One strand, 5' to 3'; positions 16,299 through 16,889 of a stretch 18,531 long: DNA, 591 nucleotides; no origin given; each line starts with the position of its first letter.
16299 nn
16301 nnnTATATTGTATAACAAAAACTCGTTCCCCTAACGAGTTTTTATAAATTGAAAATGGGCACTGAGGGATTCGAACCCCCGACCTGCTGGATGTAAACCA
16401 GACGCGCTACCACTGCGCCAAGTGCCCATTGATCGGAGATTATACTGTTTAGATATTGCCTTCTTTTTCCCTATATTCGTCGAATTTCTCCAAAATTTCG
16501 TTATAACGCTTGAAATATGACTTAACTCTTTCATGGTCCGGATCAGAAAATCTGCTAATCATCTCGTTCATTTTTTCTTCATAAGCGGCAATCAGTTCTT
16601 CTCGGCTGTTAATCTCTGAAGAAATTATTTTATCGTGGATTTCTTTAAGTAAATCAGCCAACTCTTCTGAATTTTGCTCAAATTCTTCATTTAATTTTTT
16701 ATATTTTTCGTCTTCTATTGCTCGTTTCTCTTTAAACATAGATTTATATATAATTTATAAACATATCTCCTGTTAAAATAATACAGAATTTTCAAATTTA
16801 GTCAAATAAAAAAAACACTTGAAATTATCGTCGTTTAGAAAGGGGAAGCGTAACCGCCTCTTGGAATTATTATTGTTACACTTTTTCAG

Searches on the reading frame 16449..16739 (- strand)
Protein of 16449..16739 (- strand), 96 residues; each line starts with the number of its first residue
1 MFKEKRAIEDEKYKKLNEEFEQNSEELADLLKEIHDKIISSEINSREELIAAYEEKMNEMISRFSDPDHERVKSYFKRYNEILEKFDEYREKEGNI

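Call 36: search_protein_families(library=pfam, proteins=[window:16449-16739:-], max_evalue=0.01)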
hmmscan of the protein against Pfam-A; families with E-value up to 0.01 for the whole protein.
window:16449-16739:- (96 aa): 5 families
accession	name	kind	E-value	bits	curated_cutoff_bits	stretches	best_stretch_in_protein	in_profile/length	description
PF06207.16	DUF1002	-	0.0013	18.8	26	1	14-91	140-215/220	Protein of unknown function (DUF1002)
PF09404.15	C12orf66_like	-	0.0041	16.3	22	1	19-85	126-191/439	KICSTOR complex C12orf66 like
PF25240.1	PUB2_N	-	0.0056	17.1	29.5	0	21-55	33-67/140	PUB2-like, N-terminal domain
PF11202.14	StiP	-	0.0086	15.8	28.7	0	24-81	5-61/245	Tellurite-like stress resistance cysteine protease StiP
PF16746.10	BAR_3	-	0.0099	16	31.7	0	15-95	61-139/235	BAR domain of APPL family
